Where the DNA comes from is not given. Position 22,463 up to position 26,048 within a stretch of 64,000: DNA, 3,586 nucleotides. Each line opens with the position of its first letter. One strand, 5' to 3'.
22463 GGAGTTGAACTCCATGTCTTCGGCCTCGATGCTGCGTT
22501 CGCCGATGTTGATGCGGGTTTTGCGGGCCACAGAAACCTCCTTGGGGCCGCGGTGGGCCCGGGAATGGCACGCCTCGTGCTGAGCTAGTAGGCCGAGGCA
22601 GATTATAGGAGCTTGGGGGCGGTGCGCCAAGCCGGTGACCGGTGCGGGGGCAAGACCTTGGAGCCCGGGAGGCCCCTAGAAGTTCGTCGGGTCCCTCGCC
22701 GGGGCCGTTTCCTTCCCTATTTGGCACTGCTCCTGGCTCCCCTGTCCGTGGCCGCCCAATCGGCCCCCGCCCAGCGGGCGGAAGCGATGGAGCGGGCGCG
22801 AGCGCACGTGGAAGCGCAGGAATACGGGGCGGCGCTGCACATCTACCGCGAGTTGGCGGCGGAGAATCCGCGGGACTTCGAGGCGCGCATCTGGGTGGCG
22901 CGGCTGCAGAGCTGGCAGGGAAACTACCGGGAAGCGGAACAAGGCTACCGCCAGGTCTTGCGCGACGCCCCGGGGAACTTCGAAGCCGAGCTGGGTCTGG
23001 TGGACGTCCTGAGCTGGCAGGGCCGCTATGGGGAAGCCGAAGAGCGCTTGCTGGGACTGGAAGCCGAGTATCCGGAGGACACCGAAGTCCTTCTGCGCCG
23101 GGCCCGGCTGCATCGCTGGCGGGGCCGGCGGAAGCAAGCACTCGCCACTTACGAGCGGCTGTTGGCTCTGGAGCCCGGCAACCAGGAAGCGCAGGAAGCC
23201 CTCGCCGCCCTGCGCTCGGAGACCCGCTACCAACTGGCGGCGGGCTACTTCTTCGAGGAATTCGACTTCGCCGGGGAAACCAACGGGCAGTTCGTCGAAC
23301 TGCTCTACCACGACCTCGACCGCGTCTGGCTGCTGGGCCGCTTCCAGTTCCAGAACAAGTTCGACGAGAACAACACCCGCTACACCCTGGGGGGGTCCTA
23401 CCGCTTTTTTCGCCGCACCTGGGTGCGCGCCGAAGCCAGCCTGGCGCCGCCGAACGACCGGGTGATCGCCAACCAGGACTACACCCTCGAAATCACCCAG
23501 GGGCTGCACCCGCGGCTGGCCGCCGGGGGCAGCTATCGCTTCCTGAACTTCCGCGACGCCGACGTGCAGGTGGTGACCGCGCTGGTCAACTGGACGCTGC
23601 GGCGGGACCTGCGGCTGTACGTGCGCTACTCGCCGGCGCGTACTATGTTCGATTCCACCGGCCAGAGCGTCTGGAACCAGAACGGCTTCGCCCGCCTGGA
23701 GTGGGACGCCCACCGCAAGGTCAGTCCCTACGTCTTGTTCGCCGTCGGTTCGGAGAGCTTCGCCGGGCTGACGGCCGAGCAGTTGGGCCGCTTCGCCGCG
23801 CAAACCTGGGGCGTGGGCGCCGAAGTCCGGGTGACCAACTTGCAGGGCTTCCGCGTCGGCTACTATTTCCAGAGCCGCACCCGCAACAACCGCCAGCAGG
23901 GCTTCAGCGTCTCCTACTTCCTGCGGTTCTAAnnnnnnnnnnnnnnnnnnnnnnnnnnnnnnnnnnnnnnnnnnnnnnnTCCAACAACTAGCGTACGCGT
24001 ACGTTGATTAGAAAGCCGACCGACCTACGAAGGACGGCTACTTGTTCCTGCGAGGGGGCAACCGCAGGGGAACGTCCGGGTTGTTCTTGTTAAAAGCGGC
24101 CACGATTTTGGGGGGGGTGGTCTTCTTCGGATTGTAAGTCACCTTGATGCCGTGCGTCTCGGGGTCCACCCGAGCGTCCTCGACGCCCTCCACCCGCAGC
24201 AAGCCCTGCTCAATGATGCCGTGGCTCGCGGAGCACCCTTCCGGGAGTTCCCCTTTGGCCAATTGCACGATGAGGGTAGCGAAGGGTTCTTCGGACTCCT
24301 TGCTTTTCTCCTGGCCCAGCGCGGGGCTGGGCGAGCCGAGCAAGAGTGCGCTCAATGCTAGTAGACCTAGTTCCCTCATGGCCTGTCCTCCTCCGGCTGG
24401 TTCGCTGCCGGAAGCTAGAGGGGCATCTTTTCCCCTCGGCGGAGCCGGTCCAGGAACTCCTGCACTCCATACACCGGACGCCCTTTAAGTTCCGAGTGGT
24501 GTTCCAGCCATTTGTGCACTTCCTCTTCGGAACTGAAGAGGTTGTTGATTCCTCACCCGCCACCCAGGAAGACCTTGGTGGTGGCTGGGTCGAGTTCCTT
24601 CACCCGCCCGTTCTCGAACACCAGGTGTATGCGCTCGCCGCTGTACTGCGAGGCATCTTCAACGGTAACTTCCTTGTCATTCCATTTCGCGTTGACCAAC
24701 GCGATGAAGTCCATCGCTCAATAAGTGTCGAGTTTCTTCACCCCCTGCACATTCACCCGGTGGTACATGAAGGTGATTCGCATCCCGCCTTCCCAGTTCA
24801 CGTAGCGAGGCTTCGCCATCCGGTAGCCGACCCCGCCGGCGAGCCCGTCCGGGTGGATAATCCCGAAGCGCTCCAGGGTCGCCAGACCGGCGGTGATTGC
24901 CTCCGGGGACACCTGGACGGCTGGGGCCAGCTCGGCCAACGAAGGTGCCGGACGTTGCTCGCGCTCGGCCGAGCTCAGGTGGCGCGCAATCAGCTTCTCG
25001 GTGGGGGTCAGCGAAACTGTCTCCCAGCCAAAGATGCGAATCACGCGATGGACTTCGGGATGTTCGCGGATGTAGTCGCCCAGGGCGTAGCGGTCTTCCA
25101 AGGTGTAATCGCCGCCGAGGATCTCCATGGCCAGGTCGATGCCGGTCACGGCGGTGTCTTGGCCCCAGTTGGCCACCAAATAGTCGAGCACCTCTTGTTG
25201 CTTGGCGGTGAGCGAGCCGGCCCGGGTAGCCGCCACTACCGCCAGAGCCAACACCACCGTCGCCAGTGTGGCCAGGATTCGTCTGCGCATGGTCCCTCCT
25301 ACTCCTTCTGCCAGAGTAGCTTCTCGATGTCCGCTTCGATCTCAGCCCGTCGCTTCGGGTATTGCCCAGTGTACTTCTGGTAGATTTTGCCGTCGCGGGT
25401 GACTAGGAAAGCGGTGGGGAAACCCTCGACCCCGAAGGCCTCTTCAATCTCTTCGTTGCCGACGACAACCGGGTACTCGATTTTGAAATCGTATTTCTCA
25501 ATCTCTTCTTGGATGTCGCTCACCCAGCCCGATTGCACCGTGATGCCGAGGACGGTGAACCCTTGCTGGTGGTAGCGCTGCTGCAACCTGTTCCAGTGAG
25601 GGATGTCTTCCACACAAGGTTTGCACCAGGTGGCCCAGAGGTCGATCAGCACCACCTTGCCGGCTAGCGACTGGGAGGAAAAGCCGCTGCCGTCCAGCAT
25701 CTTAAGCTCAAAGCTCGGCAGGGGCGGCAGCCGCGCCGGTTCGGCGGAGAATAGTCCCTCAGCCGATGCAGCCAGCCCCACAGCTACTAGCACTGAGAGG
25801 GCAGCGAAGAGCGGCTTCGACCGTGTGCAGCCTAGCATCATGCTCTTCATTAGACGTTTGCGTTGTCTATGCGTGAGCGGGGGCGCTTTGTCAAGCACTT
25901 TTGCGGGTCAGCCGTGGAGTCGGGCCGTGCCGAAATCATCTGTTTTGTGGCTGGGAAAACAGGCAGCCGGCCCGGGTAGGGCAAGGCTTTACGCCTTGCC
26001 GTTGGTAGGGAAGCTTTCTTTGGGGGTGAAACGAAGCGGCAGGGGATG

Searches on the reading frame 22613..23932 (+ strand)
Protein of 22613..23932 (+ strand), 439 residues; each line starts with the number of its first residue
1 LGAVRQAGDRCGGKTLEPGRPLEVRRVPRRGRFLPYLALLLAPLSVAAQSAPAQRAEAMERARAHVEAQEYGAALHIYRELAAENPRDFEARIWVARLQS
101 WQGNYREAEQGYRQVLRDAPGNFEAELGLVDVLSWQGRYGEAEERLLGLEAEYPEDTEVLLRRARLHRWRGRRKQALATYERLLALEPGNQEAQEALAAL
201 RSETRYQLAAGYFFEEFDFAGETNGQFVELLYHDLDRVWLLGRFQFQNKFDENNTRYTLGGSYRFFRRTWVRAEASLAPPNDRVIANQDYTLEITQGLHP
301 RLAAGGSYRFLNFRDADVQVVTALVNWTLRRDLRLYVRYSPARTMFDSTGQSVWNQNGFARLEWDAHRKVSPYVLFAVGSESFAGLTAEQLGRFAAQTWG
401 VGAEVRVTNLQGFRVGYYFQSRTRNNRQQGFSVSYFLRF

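Call 25: search_protein_families(library=pfam, proteins=[window:22613-23932:+], max_evalue=0.001)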
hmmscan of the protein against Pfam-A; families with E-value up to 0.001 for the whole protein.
window:22613-23932:+ (439 aa): 12 families
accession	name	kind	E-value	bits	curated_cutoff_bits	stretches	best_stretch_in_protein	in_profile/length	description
PF14559.12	TPR_19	-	1.8e-18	67.1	25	3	102-160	4-62/68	Tetratricopeptide repeat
PF13428.12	TPR_14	-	3.1e-13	49.4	23.5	1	158-200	2-44/44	Tetratricopeptide repeat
PF07719.23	TPR_2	-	1.5e-08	34.5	27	0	158-190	2-34/34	Tetratricopeptide repeat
PF13174.12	TPR_6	-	9.7e-08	32.6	26.3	0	158-188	1-31/33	Tetratricopeptide repeat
PF13432.12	TPR_16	-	1.7e-07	32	32.7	0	102-156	10-64/65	Tetratricopeptide repeat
PF24575.1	TPR_Slam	-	3.3e-07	31.1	35.2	0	96-144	54-102/104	Surface lipoprotein assembly modifier, N-terminal TPR repeats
PF00515.34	TPR_1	-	4.8e-05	23.4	27.8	0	158-190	2-34/34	Tetratricopeptide repeat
PF13431.12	TPR_17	-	0.00011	22.6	24.4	0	78-110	2-34/34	Tetratricopeptide repeat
PF14561.12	TPR_20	-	0.00012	22.7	25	0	79-108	12-41/90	Tetratricopeptide repeat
PF14863.12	Alkyl_sulf_dimr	-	0.00034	21.4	26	0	56-100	70-114/139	Alkyl sulfatase dimerisation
PF13429.12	TPR_15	-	0.00042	20.3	26.2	0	154-197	143-186/280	Tetratricopeptide repeat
PF19413.5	YaiO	-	0.00094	19.7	23.9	0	208-338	4-132/173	YaiO membrane beta barrel domain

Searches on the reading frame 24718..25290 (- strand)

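Call 25: search_protein_families(library=pfam, proteins=[window:24718-25290:-], max_evalue=0.001)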
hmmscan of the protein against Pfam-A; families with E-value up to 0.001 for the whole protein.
window:24718-25290:- (190 aa): 1 family
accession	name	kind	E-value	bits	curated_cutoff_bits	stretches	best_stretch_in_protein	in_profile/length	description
PF01726.22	LexA_DNA_bind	-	6.9e-06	26.2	23.7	0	94-146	4-57/65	LexA DNA binding domain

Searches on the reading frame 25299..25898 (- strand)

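Call 25: search_protein_families(library=pfam, proteins=[window:25299-25898:-], max_evalue=0.001)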
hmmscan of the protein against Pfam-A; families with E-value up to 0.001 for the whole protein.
window:25299-25898:- (199 aa): 6 families
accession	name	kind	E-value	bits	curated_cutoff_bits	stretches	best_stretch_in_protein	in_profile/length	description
PF08534.16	Redoxin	-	1.8e-17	63.9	26.6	1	59-190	5-147/148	Redoxin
PF00578.27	AhpC-TSA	-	1.6e-15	57.5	26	1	60-174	5-123/124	AhpC/TSA family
PF00085.26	Thioredoxin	-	5.4e-10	39.6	23.5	1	73-120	10-57/103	Thioredoxin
PF13905.12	Thioredoxin_8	-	6.7e-08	33.2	27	1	80-172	1-94/94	Thioredoxin-like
PF00255.25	GSHPx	-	3.3e-05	23.9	27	1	63-120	4-60/108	Glutathione peroxidase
PF13098.12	Thioredoxin_2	-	0.00011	23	27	1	80-184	5-99/104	Thioredoxin-like domain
